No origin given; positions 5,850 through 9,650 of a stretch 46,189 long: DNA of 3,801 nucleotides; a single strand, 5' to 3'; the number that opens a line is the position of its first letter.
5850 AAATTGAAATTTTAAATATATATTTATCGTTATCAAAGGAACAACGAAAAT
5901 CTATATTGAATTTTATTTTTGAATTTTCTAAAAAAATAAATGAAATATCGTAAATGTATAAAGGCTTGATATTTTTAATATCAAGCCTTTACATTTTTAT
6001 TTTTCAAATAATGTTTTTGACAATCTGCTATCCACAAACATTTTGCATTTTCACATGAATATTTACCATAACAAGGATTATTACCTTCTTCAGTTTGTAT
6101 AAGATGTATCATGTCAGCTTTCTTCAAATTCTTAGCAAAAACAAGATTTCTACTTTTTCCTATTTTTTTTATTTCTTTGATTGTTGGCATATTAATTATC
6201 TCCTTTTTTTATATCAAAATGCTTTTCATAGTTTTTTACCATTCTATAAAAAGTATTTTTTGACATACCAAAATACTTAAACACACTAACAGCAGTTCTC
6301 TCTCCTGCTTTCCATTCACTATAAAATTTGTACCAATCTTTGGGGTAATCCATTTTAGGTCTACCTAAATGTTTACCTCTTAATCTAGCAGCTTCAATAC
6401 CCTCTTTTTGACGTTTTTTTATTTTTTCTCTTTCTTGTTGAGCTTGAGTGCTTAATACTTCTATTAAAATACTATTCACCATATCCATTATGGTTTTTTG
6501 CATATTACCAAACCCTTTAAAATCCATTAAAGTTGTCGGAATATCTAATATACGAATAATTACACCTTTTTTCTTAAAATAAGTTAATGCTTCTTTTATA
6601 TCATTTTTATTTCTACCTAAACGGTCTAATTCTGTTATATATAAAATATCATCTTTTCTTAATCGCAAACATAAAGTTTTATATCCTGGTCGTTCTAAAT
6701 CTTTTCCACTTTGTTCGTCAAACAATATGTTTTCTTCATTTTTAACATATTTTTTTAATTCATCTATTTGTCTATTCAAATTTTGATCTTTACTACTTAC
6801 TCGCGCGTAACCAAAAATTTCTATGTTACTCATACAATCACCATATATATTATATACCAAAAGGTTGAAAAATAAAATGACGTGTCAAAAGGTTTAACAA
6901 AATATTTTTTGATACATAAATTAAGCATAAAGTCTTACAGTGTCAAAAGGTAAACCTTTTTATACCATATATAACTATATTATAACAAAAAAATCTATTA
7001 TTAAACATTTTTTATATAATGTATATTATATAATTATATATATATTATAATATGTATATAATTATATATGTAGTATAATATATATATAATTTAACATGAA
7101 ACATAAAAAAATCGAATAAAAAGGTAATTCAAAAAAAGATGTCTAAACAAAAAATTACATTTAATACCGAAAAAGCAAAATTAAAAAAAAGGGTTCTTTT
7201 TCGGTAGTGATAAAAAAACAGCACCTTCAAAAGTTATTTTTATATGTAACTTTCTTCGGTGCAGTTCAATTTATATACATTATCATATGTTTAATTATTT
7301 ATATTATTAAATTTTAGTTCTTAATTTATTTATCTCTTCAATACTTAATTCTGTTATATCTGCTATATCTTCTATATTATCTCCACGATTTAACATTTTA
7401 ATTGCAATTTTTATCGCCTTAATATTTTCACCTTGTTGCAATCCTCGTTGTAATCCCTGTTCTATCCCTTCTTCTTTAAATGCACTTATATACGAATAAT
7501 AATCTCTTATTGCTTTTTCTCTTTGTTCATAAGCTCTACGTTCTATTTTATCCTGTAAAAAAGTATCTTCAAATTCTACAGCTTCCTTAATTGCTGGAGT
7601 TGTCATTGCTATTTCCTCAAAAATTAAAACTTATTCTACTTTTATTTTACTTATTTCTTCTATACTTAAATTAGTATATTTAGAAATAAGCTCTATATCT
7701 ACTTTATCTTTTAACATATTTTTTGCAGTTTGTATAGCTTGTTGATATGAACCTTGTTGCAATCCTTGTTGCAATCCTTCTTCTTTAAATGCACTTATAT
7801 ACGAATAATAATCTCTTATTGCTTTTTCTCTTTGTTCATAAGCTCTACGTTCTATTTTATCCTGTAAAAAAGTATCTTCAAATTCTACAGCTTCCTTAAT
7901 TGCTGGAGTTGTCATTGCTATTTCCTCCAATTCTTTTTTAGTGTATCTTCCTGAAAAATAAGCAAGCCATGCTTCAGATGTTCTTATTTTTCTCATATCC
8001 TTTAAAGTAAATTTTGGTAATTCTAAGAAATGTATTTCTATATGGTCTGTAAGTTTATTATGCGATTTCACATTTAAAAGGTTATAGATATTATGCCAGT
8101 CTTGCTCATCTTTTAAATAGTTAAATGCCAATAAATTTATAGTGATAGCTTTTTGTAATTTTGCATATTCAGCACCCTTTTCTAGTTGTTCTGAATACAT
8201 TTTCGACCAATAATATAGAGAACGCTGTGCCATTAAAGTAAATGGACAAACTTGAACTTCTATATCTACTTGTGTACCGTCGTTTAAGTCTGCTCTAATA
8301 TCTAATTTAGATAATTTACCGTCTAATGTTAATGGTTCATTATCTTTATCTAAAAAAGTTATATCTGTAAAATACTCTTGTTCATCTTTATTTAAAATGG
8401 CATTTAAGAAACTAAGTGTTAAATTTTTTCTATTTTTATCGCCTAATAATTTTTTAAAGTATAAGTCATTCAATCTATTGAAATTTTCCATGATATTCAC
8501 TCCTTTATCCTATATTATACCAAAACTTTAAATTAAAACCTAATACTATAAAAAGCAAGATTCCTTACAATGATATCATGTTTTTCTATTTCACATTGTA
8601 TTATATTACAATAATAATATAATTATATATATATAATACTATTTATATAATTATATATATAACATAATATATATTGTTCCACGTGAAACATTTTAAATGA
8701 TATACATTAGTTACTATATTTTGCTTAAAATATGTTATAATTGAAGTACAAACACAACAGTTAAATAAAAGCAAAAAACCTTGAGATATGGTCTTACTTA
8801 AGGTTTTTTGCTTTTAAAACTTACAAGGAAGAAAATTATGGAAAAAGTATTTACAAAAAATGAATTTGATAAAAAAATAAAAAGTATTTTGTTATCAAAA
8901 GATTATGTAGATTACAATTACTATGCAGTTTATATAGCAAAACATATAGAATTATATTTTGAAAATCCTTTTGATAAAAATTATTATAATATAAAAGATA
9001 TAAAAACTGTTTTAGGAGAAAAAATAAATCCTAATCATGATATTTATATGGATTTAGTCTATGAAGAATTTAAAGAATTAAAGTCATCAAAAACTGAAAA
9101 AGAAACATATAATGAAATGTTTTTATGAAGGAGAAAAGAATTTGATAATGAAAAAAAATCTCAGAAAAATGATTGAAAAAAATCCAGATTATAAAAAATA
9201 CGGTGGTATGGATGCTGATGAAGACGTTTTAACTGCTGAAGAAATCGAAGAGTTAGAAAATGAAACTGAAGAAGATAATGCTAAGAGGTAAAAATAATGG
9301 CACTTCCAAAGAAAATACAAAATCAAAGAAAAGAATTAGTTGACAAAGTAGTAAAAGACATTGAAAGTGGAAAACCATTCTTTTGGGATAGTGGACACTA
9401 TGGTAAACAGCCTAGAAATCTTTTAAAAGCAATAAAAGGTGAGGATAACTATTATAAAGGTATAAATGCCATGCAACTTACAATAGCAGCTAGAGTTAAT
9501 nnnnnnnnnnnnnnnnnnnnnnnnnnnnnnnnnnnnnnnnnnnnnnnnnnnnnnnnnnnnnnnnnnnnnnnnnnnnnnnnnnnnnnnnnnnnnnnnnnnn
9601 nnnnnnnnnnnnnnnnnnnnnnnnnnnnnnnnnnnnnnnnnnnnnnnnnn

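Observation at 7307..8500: Tandem 309-bp duplication creates a separate ORF for the Rpn C-terminal domain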

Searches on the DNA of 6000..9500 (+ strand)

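Call 7: search_dna_similar(query=window:6000-9500:+, collection=plasmids, mode=near, max_rows=20)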
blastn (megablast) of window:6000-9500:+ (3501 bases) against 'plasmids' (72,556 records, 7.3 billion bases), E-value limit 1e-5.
No match.

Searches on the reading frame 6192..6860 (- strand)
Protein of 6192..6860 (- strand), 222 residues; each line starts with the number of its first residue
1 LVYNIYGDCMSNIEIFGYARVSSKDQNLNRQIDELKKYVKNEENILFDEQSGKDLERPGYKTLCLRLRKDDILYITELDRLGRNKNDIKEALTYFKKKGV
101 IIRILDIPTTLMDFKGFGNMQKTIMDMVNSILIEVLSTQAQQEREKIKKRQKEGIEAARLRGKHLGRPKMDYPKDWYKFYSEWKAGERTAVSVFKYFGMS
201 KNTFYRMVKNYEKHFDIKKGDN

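Call 5: search_protein_families(library=pfam, proteins=[window:6192-6860:-], max_evalue=0.1)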
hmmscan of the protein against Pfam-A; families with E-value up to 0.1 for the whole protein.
window:6192-6860:- (222 aa): 2 families
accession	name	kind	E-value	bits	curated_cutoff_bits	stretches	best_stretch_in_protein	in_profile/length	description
PF00239.26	Resolvase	-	1.4e-30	106.7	23.3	1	15-163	1-144/145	Resolvase, N terminal domain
PF00726.22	IL10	-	0.019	14.9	24.2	1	88-150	44-104/170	Interleukin 10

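Call 8: search_protein_families(library=ncbifam, proteins=[window:6192-6860:-], max_evalue=0.1)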
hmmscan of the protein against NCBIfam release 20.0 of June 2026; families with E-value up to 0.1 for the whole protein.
window:6192-6860:- (222 aa): 3 families
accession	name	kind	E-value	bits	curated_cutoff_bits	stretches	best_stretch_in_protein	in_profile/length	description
NF041201.1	recomb_XisF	equivalog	1.1e-18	67.5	375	1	16-168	2-146/465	fdxN element excision recombinase XisF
NF009949.0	PRK13413.1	equivalog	1.8e-13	50.6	272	1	15-212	2-197/203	master DNA invertase Mpi family serine-type recombinase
NF033518.0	transpos_IS607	equivalog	3.5e-08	33.2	110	1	14-105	55-152/187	IS607 family transposase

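Call 42: search_protein_families(library=padloc, proteins=[window:6192-6860:-], max_evalue=0.01)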
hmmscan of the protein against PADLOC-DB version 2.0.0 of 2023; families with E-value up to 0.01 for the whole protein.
window:6192-6860:- (222 aa): 0 families
